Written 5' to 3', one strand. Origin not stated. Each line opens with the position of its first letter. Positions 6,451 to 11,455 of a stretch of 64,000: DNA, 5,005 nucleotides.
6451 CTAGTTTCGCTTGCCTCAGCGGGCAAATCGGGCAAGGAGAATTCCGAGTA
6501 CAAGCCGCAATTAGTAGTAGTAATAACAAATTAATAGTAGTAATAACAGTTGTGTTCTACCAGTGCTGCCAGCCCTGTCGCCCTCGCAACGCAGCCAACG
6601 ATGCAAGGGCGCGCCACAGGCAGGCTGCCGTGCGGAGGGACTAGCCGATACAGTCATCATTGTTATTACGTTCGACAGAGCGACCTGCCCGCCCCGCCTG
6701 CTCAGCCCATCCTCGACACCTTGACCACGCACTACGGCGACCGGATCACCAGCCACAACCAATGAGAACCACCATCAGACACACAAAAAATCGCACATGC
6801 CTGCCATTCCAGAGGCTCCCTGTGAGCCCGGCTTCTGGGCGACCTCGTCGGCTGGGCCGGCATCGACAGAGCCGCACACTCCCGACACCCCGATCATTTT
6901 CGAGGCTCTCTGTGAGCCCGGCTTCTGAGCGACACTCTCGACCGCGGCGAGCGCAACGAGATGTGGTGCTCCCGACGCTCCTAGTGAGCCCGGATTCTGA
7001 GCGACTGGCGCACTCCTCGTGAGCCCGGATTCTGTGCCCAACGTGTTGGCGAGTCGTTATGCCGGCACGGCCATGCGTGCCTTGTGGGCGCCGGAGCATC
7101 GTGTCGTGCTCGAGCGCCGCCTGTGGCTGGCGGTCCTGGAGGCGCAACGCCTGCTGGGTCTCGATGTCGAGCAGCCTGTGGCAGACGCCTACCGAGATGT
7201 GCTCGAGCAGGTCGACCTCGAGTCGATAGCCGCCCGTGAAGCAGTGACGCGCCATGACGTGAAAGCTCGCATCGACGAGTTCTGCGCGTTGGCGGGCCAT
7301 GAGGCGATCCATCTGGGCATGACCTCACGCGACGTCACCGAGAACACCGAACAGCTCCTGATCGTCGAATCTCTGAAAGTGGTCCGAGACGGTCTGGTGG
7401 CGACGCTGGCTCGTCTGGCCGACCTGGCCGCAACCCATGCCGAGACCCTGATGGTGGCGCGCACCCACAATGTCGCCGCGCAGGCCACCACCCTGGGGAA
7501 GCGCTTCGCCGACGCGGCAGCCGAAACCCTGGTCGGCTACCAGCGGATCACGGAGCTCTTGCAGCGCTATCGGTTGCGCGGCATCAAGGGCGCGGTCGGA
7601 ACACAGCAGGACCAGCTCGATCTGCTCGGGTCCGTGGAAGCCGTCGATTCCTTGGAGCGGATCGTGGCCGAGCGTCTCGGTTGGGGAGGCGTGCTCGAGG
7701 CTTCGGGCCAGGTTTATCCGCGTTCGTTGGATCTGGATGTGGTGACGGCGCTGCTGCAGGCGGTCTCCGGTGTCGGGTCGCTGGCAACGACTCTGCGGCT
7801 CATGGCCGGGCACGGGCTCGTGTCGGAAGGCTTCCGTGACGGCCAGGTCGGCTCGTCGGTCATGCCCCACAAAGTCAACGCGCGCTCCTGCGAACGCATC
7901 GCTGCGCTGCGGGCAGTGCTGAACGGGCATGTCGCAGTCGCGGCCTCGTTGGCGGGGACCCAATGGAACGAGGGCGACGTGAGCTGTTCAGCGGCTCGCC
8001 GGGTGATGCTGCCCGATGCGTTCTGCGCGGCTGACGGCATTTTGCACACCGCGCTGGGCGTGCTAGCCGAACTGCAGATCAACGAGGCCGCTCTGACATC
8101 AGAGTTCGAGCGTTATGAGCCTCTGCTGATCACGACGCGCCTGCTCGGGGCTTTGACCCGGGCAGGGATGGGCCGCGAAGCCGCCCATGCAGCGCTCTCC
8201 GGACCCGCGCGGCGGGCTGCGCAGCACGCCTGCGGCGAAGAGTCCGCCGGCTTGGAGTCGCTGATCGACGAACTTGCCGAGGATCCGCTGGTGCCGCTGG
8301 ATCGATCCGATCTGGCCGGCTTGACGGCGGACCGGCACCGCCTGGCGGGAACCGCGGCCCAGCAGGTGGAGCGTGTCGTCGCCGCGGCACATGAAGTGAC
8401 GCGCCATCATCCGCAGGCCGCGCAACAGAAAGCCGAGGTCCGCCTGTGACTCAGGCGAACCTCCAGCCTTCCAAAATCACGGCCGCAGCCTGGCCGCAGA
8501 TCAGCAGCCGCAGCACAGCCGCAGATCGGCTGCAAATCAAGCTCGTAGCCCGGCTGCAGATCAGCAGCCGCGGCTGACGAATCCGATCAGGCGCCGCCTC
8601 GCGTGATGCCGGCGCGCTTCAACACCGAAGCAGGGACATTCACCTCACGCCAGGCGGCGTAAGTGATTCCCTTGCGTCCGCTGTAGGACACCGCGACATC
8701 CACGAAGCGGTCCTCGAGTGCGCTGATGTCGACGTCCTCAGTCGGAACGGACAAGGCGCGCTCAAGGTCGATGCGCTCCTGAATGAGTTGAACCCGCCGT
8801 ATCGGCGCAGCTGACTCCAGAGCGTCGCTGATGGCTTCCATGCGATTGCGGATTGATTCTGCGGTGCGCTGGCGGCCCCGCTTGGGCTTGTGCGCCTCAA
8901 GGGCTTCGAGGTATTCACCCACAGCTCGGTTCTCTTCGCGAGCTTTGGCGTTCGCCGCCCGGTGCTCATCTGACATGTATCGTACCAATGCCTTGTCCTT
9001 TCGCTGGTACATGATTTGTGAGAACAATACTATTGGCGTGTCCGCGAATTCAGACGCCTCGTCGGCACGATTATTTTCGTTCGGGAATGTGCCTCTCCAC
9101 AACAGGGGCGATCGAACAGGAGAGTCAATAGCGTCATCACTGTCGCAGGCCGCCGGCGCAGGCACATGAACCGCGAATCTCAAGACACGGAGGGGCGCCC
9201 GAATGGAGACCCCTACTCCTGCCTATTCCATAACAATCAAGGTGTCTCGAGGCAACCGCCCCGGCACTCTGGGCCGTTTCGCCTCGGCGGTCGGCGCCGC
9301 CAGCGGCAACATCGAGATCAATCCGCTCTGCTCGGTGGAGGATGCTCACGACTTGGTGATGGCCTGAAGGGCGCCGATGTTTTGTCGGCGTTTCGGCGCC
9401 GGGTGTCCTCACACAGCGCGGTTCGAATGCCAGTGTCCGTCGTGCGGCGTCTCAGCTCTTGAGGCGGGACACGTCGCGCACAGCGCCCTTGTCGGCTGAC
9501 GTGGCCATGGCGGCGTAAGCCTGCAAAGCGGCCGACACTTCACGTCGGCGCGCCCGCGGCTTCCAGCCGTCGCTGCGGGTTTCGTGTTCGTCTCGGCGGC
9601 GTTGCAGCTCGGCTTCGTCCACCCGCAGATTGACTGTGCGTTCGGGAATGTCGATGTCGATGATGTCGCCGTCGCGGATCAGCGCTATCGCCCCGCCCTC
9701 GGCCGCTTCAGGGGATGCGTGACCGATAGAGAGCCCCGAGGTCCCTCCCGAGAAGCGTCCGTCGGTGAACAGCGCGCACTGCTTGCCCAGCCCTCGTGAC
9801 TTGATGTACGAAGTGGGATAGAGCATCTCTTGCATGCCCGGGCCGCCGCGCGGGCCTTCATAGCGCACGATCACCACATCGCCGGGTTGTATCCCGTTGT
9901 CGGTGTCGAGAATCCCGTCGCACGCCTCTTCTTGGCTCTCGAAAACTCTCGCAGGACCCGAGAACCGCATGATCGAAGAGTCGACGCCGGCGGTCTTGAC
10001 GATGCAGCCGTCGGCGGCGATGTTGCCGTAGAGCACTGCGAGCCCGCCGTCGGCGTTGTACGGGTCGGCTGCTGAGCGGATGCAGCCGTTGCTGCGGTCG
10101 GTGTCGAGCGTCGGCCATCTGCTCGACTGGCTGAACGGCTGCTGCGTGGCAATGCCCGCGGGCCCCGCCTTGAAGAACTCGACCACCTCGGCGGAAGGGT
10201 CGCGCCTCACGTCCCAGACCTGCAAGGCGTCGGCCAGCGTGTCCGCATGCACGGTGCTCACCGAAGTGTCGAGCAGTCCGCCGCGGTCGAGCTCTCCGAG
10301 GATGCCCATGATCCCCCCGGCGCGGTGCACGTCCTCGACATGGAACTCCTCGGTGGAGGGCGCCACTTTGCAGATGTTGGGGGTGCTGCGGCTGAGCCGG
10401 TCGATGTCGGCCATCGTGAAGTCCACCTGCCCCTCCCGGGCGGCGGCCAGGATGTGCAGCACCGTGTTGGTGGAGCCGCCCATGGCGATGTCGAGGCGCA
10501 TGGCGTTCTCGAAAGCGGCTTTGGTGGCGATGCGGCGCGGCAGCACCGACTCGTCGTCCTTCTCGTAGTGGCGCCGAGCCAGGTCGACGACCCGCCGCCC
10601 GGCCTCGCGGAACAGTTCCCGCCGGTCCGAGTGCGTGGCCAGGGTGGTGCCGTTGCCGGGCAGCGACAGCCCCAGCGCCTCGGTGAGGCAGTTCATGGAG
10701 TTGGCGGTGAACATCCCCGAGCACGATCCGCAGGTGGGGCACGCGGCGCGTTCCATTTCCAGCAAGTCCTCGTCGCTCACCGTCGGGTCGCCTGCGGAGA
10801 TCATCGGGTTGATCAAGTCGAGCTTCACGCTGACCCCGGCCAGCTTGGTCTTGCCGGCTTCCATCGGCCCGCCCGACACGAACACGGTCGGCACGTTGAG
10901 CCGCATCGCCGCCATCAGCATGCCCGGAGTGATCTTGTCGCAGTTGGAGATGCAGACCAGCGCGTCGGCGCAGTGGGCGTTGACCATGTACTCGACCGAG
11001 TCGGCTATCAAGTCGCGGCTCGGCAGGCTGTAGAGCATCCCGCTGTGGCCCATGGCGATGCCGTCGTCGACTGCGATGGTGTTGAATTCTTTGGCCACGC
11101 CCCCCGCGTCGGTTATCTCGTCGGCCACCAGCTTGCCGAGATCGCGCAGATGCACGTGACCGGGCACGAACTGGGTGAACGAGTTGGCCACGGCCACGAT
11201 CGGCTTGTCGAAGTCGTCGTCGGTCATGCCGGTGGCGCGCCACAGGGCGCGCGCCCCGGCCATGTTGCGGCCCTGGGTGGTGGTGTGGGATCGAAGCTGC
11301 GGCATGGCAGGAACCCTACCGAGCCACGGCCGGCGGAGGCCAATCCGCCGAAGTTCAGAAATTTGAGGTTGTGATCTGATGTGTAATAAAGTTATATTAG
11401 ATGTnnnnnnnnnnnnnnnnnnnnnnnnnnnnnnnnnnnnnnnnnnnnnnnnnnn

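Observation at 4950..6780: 1.8-kb ORF-poor tract punctuated by AT-rich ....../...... islands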

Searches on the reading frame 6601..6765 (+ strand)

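Call 51: search_protein_families(library=padloc, proteins=[L092:7368-9485:+, L093:3896-4513:-, L093:4585-4908:+], max_evalue=0.001)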
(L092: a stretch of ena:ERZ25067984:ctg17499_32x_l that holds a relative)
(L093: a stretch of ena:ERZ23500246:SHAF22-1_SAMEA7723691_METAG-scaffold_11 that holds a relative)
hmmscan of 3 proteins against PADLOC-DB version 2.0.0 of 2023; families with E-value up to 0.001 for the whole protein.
L092:7368-9485:+ (705 aa): 1 family
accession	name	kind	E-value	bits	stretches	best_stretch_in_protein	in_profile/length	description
PDLC03656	mREase_IV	-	7.5e-05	20.6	1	593-626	225-258/277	Type IV methyl-directed restriction enzyme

L093:3896-4513:- (205 aa): 0 families

L093:4585-4908:+ (107 aa): 0 families

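Call 52: search_protein_families(library=pfam, proteins=[L092:7368-9485:+, L093:3896-4513:-, L093:4585-4908:+, L092:12728-13057:+], max_evalue=0.001)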
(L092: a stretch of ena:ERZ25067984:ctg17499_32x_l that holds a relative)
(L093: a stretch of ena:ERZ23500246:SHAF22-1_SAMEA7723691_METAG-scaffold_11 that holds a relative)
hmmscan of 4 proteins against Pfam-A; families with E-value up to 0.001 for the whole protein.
L092:7368-9485:+ (705 aa): 2 families
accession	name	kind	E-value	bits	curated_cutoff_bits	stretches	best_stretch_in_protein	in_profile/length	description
PF01844.29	HNH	-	5e-09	36.6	21.4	1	583-625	1-46/47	HNH endonuclease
PF14279.12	HNH_5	-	0.00044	20.6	27.5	1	583-626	1-47/56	HNH endonuclease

L093:3896-4513:- (205 aa): 0 families

L093:4585-4908:+ (107 aa): 0 families

L092:12728-13057:+ (109 aa): 0 families

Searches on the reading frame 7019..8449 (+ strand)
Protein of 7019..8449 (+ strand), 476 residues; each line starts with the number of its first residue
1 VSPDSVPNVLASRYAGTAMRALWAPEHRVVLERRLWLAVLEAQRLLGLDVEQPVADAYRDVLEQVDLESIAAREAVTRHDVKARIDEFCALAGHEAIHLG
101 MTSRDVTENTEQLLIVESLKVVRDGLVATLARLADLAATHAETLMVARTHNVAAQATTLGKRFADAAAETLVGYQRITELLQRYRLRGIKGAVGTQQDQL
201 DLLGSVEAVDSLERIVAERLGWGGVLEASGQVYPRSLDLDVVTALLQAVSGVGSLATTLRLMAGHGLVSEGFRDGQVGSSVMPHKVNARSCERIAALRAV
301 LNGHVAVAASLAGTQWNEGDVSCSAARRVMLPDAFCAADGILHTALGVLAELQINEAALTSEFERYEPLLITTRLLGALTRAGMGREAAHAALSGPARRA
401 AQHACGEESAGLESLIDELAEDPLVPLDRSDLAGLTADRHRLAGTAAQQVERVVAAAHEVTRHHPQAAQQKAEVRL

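Call 9: search_protein_families(library=pfam, proteins=[window:7019-8449:+], max_evalue=0.01)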
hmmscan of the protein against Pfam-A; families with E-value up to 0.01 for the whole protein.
window:7019-8449:+ (476 aa): 2 families
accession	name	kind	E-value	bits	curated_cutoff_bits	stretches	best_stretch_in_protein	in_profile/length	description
PF00206.25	Lyase_1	-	1.2e-22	81.1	27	1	52-295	51-304/312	Lyase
PF10397.14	ADSL_C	-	1.7e-10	41.5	32.7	1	368-453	1-79/79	Adenylosuccinate lyase C-terminus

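Call 15: find_related_loci(query=window:7019-8449:+, collection=genome_contigs, flank=10000)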
Query window:7019-8449:+ (476 aa) in genome_contigs; peptide patterns used: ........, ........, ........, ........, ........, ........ (x = any residue, [..] = any of these).
600 stretches matched a pattern (row limit reached: there are more); 251 encode a relative of the query (tblastn E <= 1e-3); the best 80 are kept; 80 distinct loci.
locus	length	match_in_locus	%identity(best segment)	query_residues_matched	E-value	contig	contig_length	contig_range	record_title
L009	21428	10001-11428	79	1-476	0e+0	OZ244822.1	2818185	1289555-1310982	MAG: Candidatus Aldehydirespirator sp. isolate 35bfcaf5-8220-4494-8a82-73b50c7a5dd2 genome assembly, chromosome: 1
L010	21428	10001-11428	76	1-476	0e+0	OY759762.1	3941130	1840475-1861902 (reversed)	MAG: Acidimicrobiales bacterium isolate 58bc0cff-3a4e-4465-8a1f-db016ff7ac3d genome assembly, chromosome: 1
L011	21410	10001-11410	77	5-474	0e+0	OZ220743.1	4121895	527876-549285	MAG: Acidimicrobiales bacterium isolate dadfcd55-464f-4f03-9875-fa0eca1464b2 genome assembly, chromosome: 1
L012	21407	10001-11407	76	8-476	0e+0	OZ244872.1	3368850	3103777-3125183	MAG: Candidatus Aldehydirespirator sp. isolate 389653a7-0111-4ae2-a933-d032a7ae712c genome assembly, chromosome: 1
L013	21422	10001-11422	76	1-474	0e+0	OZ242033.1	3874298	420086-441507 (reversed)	MAG: Candidatus Aldehydirespirator sp. isolate 1ca34421-b87b-4a0f-9797-154be5b25c54 genome assembly, chromosome: 1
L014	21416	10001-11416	75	5-476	0e+0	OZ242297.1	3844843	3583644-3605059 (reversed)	MAG: Acidimicrobiales bacterium isolate 386d1096-d7b5-410a-b4ac-dc0bb20c483d genome assembly, chromosome: 1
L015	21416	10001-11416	74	5-476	0e+0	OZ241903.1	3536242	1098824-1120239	MAG: Candidatus Aldehydirespirator sp. isolate d351f403-e454-448a-b302-ab11d97c6c0f genome assembly, chromosome: 1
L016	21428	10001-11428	73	1-476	0e+0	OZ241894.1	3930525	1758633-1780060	MAG: Candidatus Aldehydirespirator sp. isolate 59d5e5b9-c534-4d11-b37b-78d6acc4b690 genome assembly, chromosome: 1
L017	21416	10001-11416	76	5-476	0e+0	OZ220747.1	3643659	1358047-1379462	MAG: Acidimicrobiales bacterium isolate 24b51cff-2c1d-4890-b593-b7e190b4cd9e genome assembly, chromosome: 1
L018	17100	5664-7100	74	3-476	0e+0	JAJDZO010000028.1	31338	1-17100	MAG: Acidimicrobiia bacterium isolate jk18x40bins.8 k141_2077570, whole genome shotgun sequence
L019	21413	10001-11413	75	6-476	0e+0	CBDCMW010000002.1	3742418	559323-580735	MAG: Candidatus Aldehydirespirator sp. isolate e2a2a1f8-459e-4046-a8a7-43a5ecbda485 genome assembly, contig: contig_2, w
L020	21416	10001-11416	72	5-476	0e+0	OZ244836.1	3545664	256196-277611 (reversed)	MAG: Candidatus Aldehydirespirator sp. isolate e6163144-70ab-4bd6-a8bf-7abc59f56523 genome assembly, chromosome: 1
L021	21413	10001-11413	75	6-476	0e+0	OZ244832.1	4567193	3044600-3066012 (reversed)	MAG: Candidatus Aldehydirespirator sp. isolate 45bd059b-89eb-4db7-924e-096435c6defb genome assembly, chromosome: 1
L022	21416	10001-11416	72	5-476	0e+0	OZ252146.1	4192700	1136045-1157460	MAG: Candidatus Aldehydirespirator sp. isolate fd067d44-95a4-4330-b63d-26ca3bb23c52 genome assembly, chromosome: 1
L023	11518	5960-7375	72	5-476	0e+0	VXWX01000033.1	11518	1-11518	MAG: Acidimicrobiaceae bacterium isolate SB0668_bin_28 NODE_2641_length_11518_cov_142.301753, whole genome shotgun seque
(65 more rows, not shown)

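Call 52: search_protein_families(library=pfam, proteins=[L010:8636-9922:+, L010:6098-8590:+], max_evalue=0.001)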
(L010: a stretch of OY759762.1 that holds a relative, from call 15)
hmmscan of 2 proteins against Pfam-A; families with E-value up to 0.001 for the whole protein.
L010:8636-9922:+ (428 aa): 1 family
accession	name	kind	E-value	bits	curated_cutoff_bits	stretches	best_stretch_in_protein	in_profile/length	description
PF00709.27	Adenylsucc_synt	-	6.3e-176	585.6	27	1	5-421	1-415/416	Adenylosuccinate synthetase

L010:6098-8590:+ (830 aa): 24 families
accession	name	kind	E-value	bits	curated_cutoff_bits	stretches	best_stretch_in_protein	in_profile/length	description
PF07724.20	AAA_2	-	7.5e-61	205.4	27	1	586-729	1-166/166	AAA domain (Cdc48 subfamily)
PF17871.7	AAA_lid_9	-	3.4e-33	114.1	22.8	1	332-434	1-103/104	AAA lid domain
PF10431.15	ClpB_D2-small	-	6.7e-26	90.6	21.9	1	735-814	1-80/81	C-terminal, D2-small domain, of ClpB protein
PF00004.35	AAA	-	4.6e-22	79.3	21.2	2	193-321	2-125/131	ATPase family associated with various cellular activities (AAA)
PF07728.20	AAA_5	-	5.1e-20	72.3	22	1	591-725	2-138/139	AAA domain (dynein-related subfamily)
PF02861.25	Clp_N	-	1.4e-11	44.8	20.7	1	21-69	3-51/53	Clp amino terminal domain, pathogenicity island component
PF13191.12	AAA_16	-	6.6e-11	43.4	32.6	1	170-216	2-51/167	AAA ATPase domain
PF13401.12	AAA_22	-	3.1e-10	40.9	27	1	591-707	8-123/130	AAA domain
PF00158.32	Sigma54_activat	-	1.2e-07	32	20.2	1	591-709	25-142/168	Sigma-54 interaction domain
PF20720.3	nSTAND3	-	5.6e-07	29.8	27.2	0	592-631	21-60/155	Novel STAND NTPase 3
PF05621.17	TniB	-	1.2e-06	28.5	22.4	1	178-327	24-183/189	Bacterial TniB protein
PF12775.13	AAA_7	-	8.4e-06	25.9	25.8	0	590-637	35-82/181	P-loop containing dynein motor region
PF01637.24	ATPase_2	-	1.1e-05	25.8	33.2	0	173-212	4-43/225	ATPase domain predominantly from Archaea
PF13238.12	AAA_18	-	1.9e-05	25.5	29.4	0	194-260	3-67/128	AAA domain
PF01695.23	IstB_IS21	-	1.9e-05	24.7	24.1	0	187-253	90-152/238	IstB-like ATP binding protein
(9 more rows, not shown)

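Call 53: list_cluster_members(proteins=[window:7034-8449:+, window:7019-8449:+, window:3728-4696:-, window:1355-3076:+, window:9452-11305:-])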
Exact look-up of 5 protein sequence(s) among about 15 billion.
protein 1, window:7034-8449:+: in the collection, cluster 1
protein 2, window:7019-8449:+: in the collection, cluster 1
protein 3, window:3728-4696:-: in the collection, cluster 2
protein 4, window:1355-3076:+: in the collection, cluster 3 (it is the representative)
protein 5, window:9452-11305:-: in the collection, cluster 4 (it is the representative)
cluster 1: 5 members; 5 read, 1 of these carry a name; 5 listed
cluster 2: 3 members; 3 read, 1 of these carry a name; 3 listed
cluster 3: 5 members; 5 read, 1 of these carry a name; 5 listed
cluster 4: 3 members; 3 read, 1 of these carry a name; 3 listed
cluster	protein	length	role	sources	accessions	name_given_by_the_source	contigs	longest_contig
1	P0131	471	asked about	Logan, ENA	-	-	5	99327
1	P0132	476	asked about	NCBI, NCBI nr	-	-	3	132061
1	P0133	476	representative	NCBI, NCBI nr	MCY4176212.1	MAG: adenylosuccinate lyase [Acidimicrobiaceae bacterium] | adenylosuccinate lyase [Acidimicrobiaceae bacterium]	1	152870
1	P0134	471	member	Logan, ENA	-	-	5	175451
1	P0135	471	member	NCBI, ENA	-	-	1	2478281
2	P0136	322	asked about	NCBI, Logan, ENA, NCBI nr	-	-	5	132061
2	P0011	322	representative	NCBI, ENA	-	-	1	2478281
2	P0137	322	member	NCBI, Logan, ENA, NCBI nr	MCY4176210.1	MAG: ornithine cyclodeaminase family protein [Acidimicrobiaceae bacterium] | ornithine cyclodeaminase family protein [Acidimicrobiaceae bacterium]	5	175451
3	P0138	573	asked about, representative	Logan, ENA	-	-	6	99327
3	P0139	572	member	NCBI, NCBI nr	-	-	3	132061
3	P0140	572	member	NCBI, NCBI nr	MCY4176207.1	MAG: AAA family ATPase [Acidimicrobiaceae bacterium] | AAA family ATPase [Acidimicrobiaceae bacterium]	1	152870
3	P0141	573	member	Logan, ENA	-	-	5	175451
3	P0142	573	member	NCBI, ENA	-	-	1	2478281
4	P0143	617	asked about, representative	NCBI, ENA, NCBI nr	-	-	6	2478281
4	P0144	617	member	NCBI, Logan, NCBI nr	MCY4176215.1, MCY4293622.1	MAG: dihydroxy-acid dehydratase [Acidimicrobiaceae bacterium] | dihydroxy-acid dehydratase [Acidimicrobiaceae bacterium]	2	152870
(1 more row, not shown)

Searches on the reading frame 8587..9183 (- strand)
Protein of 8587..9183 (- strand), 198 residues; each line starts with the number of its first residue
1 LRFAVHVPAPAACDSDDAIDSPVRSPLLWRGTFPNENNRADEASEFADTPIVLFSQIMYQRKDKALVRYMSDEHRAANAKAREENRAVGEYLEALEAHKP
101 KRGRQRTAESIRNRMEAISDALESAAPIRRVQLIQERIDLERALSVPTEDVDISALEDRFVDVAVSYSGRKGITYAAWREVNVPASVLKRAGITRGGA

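Call 9: search_protein_families(library=pfam, proteins=[window:8587-9183:-], max_evalue=0.01)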
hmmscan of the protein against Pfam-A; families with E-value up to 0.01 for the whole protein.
window:8587-9183:- (198 aa): 0 families

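Call 51: search_protein_families(library=padloc, proteins=[L092:7368-9485:+, L093:3896-4513:-, L093:4585-4908:+], max_evalue=0.001)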
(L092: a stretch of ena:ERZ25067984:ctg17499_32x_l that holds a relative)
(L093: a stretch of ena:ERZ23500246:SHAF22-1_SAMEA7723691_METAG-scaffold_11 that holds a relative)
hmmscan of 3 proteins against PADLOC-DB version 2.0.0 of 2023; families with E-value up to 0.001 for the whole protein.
L092:7368-9485:+ (705 aa): 1 family
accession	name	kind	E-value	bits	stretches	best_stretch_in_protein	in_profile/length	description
PDLC03656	mREase_IV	-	7.5e-05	20.6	1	593-626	225-258/277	Type IV methyl-directed restriction enzyme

L093:3896-4513:- (205 aa): 0 families

L093:4585-4908:+ (107 aa): 0 families

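Call 52: search_protein_families(library=pfam, proteins=[L092:7368-9485:+, L093:3896-4513:-, L093:4585-4908:+, L092:12728-13057:+], max_evalue=0.001)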
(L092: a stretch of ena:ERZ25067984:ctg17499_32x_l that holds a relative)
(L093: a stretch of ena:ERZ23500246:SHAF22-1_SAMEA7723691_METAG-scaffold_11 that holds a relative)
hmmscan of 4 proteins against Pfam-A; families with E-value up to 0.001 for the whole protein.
L092:7368-9485:+ (705 aa): 2 families
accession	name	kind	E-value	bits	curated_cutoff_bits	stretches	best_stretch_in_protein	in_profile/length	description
PF01844.29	HNH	-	5e-09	36.6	21.4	1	583-625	1-46/47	HNH endonuclease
PF14279.12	HNH_5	-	0.00044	20.6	27.5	1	583-626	1-47/56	HNH endonuclease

L093:3896-4513:- (205 aa): 0 families

L093:4585-4908:+ (107 aa): 0 families

L092:12728-13057:+ (109 aa): 0 families

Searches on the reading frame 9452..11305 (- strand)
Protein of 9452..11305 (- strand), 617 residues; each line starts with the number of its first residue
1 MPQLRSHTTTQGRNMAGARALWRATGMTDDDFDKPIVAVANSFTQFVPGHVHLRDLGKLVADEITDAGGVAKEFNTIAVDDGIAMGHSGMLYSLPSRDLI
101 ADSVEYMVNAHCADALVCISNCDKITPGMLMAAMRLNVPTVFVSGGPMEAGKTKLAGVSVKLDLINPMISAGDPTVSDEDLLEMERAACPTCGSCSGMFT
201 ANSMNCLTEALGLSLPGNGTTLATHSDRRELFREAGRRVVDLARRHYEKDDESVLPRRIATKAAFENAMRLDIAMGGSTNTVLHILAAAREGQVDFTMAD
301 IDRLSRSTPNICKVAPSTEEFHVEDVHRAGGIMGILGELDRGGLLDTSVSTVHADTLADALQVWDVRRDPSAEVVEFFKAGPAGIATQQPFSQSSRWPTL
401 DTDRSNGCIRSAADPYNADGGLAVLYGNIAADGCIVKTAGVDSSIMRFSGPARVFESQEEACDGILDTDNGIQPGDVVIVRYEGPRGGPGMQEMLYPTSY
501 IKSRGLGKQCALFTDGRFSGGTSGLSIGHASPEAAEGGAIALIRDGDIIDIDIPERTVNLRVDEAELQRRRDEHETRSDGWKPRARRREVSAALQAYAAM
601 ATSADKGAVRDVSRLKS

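Call 9: search_protein_families(library=pfam, proteins=[window:9452-11305:-], max_evalue=0.01)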
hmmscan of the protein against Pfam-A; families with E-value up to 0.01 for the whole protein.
window:9452-11305:- (617 aa): 2 families
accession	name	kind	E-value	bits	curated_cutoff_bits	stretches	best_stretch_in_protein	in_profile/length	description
PF00920.27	ILVD_EDD_N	-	1.4e-129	432.3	27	1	34-359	1-315/316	Dihydroxy-acid/6-phosphogluconate dehydratase N-terminal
PF24877.1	ILV_EDD_C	-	3.6e-74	248.8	27.7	1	408-608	2-191/191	Dihydroxy-acid/6-phosphogluconate dehydratase C-terminal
